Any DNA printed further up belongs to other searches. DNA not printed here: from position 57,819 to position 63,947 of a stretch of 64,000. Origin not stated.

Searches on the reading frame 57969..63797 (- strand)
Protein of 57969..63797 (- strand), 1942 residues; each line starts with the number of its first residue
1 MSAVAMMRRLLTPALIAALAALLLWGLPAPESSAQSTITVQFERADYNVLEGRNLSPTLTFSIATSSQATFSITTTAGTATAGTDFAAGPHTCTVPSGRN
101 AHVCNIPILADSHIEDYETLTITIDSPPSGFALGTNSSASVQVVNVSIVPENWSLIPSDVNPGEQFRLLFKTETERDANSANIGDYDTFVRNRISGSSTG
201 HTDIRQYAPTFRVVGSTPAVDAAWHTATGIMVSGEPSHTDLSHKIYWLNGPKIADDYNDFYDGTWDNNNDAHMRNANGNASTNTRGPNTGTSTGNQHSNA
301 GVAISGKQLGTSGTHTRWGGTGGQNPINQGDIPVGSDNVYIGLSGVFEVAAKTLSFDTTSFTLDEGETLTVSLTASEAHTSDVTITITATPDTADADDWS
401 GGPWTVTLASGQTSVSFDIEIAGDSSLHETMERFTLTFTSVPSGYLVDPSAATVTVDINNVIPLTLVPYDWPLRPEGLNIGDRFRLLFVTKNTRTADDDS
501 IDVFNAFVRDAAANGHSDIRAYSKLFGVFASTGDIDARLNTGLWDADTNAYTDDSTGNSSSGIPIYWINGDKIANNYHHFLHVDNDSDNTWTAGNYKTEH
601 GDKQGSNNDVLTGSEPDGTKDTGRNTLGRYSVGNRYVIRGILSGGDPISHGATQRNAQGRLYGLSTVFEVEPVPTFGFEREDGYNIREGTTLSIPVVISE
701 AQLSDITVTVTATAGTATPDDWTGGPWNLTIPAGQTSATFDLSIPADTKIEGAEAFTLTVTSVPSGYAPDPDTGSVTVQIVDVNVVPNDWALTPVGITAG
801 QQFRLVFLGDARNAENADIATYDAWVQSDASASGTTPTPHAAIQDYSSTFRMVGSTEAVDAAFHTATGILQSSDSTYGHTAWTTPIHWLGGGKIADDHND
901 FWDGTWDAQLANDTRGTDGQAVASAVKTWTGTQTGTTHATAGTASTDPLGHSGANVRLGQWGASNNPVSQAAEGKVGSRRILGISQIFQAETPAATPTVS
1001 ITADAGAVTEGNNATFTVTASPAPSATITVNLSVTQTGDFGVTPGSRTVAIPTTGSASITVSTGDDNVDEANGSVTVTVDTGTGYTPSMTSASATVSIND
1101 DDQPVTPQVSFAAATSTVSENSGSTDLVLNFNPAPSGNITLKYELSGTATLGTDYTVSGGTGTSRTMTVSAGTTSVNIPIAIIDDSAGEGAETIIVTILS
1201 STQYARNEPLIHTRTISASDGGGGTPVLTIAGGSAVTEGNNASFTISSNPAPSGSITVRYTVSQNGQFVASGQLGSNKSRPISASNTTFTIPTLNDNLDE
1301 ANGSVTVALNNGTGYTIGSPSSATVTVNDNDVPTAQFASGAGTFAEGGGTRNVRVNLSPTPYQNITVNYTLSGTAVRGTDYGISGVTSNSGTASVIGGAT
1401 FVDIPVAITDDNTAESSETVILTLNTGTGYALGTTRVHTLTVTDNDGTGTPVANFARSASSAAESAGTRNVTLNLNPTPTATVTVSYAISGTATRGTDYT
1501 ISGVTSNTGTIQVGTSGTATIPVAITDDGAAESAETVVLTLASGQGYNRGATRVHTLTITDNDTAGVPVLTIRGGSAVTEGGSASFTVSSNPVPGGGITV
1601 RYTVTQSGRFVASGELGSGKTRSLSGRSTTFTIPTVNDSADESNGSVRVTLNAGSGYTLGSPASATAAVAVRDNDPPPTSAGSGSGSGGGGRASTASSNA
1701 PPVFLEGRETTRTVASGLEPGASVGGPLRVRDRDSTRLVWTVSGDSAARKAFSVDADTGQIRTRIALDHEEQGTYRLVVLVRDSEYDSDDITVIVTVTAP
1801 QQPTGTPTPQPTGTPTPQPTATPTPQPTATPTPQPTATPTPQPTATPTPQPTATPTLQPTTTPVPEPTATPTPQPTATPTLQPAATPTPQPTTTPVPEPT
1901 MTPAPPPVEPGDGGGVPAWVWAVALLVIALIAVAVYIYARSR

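Call 7: search_protein_families(library=pfam, proteins=[window:57969-63797:-], max_evalue=0.01)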
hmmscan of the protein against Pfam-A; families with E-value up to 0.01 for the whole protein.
window:57969-63797:- (1942 aa): 3 families
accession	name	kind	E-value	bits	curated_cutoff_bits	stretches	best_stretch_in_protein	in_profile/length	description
PF03160.20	Calx-beta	-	2.7e-46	156.9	27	6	35-144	3-116/119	Calx-beta domain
PF00028.23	Cadherin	-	1.2e-10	42.1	28.8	1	1728-1798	18-93/93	Cadherin domain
PF16397.10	DUF5006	-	8e-07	28.9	34.1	2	360-455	156-249/263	Domain of unknown function (DUF5006)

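Call 32: list_cluster_members(proteins=[window:57969-63797:-, window:46441-51444:-, window:51706-52674:-, window:55963-56604:-, window:55963-56571:-, window:38521-39957:-, window:45429-46163:-, window:42450-43838:+])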
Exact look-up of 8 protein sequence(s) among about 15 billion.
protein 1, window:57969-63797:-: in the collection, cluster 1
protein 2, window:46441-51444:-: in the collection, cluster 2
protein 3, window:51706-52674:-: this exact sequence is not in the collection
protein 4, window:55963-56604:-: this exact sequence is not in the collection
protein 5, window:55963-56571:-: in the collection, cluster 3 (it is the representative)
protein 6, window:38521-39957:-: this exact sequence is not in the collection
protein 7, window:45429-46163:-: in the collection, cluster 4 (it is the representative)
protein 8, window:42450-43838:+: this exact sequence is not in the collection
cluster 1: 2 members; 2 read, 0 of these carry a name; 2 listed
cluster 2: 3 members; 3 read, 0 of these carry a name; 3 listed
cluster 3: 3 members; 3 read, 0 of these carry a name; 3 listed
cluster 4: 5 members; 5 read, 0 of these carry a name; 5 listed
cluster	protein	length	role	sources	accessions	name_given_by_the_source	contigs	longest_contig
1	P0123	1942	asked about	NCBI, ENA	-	-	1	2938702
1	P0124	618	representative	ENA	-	-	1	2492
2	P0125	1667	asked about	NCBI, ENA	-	-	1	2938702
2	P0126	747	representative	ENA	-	-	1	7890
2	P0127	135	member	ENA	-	-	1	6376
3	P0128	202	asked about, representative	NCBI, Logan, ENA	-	-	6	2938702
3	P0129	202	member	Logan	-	-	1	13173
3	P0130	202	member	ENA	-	-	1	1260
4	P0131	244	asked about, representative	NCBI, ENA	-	-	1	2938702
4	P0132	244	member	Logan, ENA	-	-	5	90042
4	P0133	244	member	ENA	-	-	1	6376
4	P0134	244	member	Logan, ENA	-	-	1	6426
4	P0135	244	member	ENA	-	-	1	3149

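Call 33: find_encoding_contigs(protein=P0128, flank=10000, max_places=10)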
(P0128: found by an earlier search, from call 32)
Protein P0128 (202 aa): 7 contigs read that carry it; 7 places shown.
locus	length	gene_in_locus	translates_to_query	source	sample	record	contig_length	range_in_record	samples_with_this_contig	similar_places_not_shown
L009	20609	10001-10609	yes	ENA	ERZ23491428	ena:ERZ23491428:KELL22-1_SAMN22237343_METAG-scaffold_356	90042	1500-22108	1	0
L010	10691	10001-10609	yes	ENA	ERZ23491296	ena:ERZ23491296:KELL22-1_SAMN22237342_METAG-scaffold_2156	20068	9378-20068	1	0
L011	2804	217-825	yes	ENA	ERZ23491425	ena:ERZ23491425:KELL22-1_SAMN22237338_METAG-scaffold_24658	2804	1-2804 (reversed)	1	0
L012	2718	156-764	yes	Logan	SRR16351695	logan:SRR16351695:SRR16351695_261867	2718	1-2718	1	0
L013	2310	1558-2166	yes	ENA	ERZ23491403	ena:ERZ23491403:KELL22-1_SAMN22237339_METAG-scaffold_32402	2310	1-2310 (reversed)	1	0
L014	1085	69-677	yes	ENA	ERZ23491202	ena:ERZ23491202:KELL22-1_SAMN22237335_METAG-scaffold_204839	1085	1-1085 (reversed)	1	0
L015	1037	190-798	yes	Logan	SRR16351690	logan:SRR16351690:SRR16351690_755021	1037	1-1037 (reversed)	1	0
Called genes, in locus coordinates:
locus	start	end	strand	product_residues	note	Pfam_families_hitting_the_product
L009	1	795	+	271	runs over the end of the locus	PF00899:ThiF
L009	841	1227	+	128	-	PF11171:DUF2958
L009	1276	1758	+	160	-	-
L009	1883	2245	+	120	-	-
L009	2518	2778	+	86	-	-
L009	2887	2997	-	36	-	-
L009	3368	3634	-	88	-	-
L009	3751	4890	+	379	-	PF13360:PQQ_2, PF01011:PQQ (faint), PF13570:Beta-prop_ACSF4, PF13360:PQQ_2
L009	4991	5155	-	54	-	-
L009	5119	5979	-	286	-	-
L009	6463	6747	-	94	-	-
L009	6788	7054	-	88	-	-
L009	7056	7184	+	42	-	-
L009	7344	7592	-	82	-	-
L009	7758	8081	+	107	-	-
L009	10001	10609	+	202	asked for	PF01243:PNPOx_N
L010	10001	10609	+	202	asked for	PF01243:PNPOx_N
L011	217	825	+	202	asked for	PF01243:PNPOx_N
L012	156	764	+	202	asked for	PF01243:PNPOx_N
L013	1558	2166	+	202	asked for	PF01243:PNPOx_N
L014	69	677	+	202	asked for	PF01243:PNPOx_N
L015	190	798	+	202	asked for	PF01243:PNPOx_N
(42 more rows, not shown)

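Call 34: find_encoding_contigs(protein=P0129, flank=10000, max_places=10)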
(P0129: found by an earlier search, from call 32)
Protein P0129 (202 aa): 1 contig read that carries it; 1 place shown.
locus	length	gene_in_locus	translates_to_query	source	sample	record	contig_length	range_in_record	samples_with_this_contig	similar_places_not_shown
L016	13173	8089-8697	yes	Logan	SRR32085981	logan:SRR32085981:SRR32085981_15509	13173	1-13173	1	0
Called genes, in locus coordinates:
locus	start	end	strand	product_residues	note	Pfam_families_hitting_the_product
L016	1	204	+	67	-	?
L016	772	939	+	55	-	-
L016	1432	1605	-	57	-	-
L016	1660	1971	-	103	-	-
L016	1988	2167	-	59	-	-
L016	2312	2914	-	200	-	PF00188:CAP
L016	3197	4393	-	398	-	PF00005:ABC_tran, PF13304:AAA_21 (weak)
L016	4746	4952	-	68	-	-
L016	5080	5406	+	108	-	-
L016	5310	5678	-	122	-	-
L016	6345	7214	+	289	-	PF00106:adh_short, PF08659:KR (weak), PF13460:NAD_binding_10, PF13561:adh_short_C2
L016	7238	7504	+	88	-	-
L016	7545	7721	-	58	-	-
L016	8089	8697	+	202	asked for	PF01243:PNPOx_N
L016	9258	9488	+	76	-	-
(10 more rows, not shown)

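Call 41: find_encoding_contigs(protein=P0126, flank=10000, max_places=10)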
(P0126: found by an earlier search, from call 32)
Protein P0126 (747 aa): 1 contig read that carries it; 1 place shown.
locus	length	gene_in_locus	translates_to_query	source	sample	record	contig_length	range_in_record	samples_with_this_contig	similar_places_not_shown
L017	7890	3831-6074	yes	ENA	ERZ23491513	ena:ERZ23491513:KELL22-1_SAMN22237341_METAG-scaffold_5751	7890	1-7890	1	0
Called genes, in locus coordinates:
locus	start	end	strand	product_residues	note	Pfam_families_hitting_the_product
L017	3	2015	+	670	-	?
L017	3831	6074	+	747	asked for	PF03160:Calx-beta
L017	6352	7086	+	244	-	PF00520:Ion_trans (weak), PF07885:Ion_trans_2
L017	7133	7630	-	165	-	-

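Call 62: find_encoding_contigs(protein=P0132, flank=10000, max_places=10)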
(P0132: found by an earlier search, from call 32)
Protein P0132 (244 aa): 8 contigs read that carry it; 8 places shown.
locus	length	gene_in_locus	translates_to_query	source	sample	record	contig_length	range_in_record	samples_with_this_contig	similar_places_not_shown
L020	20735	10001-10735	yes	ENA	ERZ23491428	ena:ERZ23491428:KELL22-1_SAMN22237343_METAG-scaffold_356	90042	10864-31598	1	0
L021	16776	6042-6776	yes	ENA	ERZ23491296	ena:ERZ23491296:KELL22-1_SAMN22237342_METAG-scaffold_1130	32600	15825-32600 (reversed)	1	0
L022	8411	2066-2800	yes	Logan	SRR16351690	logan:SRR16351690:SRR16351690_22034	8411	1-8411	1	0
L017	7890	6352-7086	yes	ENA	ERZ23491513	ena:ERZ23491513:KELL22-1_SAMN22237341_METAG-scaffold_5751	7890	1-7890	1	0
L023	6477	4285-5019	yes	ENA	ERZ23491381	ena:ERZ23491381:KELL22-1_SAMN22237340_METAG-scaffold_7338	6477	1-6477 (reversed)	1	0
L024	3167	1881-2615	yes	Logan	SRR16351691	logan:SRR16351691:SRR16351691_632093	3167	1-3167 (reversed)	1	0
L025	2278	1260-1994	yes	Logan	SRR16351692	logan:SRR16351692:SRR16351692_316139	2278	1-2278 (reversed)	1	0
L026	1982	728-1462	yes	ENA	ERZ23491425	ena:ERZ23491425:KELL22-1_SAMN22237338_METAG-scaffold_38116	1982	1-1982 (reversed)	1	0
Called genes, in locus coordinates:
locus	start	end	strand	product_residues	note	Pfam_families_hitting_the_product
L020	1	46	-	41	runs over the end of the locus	-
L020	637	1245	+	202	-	PF01243:PNPOx_N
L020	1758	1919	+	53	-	-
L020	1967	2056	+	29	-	-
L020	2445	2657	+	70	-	-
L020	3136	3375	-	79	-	-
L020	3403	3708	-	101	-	-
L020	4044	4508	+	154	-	-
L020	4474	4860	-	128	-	-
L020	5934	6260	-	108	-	-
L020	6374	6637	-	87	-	-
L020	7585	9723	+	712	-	PF03160:Calx-beta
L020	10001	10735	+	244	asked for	PF00520:Ion_trans (weak), PF07885:Ion_trans_2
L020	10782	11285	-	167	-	-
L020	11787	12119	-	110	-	PF02945:Endonuclease_7 (weak), PF01844:HNH, PF13395:HNH_4 (weak), PF14279:HNH_5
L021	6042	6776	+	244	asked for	PF00520:Ion_trans (weak), PF07885:Ion_trans_2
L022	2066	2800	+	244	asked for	PF00520:Ion_trans (weak), PF07885:Ion_trans_2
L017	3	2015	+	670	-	?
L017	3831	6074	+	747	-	PF03160:Calx-beta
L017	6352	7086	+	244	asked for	PF00520:Ion_trans (weak), PF07885:Ion_trans_2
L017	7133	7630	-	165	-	-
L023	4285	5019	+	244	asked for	PF00520:Ion_trans (weak), PF07885:Ion_trans_2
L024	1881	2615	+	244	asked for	PF00520:Ion_trans (weak), PF07885:Ion_trans_2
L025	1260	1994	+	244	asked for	PF00520:Ion_trans (weak), PF07885:Ion_trans_2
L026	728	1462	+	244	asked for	PF00520:Ion_trans (weak), PF07885:Ion_trans_2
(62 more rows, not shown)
